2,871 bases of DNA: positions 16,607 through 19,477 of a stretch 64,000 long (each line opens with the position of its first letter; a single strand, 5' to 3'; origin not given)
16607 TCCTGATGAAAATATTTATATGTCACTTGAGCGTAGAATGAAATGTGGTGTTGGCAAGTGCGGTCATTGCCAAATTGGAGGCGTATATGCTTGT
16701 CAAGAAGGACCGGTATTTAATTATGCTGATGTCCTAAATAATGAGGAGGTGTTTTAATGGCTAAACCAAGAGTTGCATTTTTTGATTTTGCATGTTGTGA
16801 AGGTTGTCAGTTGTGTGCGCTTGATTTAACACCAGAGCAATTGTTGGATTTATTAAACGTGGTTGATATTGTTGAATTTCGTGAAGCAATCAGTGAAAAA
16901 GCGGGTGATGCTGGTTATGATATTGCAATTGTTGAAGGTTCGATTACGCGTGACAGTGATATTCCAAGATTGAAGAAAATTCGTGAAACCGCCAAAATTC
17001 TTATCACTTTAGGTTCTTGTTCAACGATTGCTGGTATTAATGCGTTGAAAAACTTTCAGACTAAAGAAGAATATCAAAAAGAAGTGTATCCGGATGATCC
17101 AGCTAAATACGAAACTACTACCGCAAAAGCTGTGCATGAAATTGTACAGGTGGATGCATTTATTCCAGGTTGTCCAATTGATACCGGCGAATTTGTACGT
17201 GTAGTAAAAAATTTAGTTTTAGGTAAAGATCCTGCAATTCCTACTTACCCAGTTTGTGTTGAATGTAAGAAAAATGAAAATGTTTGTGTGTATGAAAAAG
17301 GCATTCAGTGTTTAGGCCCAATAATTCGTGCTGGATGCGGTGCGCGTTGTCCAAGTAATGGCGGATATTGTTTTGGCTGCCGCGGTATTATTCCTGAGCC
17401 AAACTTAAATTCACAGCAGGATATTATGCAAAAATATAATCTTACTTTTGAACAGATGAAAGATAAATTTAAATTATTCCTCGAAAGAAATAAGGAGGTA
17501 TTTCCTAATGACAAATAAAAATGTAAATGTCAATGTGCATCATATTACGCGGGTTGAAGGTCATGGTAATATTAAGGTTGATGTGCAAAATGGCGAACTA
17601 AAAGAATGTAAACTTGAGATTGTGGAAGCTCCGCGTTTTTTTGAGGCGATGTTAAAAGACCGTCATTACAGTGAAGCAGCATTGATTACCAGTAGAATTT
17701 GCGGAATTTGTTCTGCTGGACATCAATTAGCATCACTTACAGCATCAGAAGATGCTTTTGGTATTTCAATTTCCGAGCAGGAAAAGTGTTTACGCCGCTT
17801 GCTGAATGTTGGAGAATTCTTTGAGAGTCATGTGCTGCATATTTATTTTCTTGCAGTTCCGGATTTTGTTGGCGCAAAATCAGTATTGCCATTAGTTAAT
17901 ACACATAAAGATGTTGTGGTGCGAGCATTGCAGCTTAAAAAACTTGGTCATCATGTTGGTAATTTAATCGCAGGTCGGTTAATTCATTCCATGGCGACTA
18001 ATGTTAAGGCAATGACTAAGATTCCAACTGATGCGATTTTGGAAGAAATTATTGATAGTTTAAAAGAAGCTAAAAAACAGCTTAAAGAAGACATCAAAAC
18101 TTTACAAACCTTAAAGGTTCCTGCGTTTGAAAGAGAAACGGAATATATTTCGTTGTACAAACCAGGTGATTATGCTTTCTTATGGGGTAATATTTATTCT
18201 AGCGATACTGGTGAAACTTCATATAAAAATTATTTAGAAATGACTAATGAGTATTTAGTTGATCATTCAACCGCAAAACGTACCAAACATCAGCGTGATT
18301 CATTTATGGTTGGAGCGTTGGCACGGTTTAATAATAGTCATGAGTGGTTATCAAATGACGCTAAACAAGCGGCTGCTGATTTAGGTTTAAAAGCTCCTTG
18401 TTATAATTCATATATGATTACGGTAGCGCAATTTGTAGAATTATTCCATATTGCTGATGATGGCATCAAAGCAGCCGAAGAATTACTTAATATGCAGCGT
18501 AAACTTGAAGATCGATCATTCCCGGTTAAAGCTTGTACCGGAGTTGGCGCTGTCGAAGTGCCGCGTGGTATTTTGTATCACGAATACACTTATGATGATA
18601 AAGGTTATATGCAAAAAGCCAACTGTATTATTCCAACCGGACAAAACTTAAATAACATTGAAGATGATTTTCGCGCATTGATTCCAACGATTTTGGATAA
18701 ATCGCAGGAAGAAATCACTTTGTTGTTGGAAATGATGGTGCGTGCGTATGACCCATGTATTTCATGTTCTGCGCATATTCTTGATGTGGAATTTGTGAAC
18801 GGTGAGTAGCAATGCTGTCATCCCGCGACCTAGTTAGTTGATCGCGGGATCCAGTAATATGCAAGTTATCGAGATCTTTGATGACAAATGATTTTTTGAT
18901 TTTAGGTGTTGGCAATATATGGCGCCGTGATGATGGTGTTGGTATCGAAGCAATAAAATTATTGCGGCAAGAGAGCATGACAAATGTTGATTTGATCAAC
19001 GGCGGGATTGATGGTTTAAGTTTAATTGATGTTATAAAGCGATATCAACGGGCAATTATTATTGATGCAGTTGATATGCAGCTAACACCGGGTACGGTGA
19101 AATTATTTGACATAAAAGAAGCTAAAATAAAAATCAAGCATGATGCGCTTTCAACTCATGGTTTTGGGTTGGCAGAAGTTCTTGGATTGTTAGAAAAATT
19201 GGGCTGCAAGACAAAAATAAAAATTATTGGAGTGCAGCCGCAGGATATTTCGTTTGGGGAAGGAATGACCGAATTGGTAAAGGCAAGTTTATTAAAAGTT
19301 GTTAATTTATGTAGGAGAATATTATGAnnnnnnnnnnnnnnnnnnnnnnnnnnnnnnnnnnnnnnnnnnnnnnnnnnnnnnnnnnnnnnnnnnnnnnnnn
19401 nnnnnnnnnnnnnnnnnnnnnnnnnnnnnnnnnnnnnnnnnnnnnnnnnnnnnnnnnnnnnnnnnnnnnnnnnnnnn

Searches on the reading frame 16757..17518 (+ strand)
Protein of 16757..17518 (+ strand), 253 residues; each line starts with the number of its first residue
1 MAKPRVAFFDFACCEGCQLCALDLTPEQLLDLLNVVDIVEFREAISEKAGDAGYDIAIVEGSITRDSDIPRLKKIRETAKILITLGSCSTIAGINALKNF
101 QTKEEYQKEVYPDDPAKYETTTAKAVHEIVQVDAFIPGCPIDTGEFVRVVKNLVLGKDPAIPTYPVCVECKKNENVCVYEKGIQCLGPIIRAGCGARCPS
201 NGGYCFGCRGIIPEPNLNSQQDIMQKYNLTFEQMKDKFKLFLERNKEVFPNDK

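Call 68: search_protein_families(library=pfam, proteins=[window:16757-17518:+], max_evalue=0.00001)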
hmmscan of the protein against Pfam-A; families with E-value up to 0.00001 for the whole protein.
window:16757-17518:+ (253 aa): 1 family
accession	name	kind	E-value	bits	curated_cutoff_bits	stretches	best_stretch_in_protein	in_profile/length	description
PF01058.29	Oxidored_q6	-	8.3e-22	77.7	27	1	14-152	1-127/128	NADH ubiquinone oxidoreductase, 20 Kd subunit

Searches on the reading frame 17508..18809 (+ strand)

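Call 14: search_protein_families(library=ncbifam, proteins=[window:17508-18809:+], max_evalue=1e-8)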
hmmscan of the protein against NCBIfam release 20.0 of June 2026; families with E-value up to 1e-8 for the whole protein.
window:17508-18809:+ (433 aa): 9 families
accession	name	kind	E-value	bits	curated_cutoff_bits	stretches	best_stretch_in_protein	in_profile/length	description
NF040832.1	sulfhyd_HydA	equivalog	6.5e-74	249.6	880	1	7-425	4-424/426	NADPH-dependent hydrogenase/sulfhydrogenase 1 subunit alpha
NF040828.1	sulfhyd_ShyA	equivalog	4.8e-72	243.1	700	1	7-425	2-413/415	NAD(P)-dependent hydrogenase/sulfhydrogenase 2 subunit alpha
NF041785.2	VhuA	equivalog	1.7e-45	155.4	800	1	8-387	4-408/418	F420-non-reducing hydrogenase Vhu subunit A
NF033181.1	NiFeSe_hydrog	equivalog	2.1e-41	142.4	600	2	8-125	4-120/507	nickel-dependent hydrogenase large subunit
TIGR03295.1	frhA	equivalog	2.6e-36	125.5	392.5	1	8-427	5-399/412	coenzyme F420 hydrogenase subunit alpha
NF045518.1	H2_NiFeSe_large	exception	1.3e-35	123.1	780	1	6-196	2-206/485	NiFeSe hydrogenase large subunit HysA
NF007778.0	PRK10467.1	equivalog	2.4e-23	82.3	969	1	8-128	5-124/567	hydrogenase 2 large subunit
NF007550.0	PRK10170.1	equivalog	6.5e-22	77.6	1101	1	8-123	19-134/597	Ni/Fe-hydrogenase large subunit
NF041786.2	VhuU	equivalog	8.7e-10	38.2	70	1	406-426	10-30/45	F420-non-reducing hydrogenase selenoprotein subunit VhuU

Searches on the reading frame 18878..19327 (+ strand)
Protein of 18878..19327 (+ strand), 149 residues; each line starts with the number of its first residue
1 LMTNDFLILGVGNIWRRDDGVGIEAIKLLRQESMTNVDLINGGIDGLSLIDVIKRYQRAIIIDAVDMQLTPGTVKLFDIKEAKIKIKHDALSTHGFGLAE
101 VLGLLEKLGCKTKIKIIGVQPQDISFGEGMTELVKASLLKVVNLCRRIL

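Call 68: search_protein_families(library=pfam, proteins=[window:18878-19327:+], max_evalue=0.00001)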
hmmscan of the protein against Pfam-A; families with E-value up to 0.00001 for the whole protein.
window:18878-19327:+ (149 aa): 1 family
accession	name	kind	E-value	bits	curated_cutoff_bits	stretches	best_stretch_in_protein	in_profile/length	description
PF01750.23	HycI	-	6.9e-24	84.6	23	1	31-144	9-126/130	Hydrogenase maturation protease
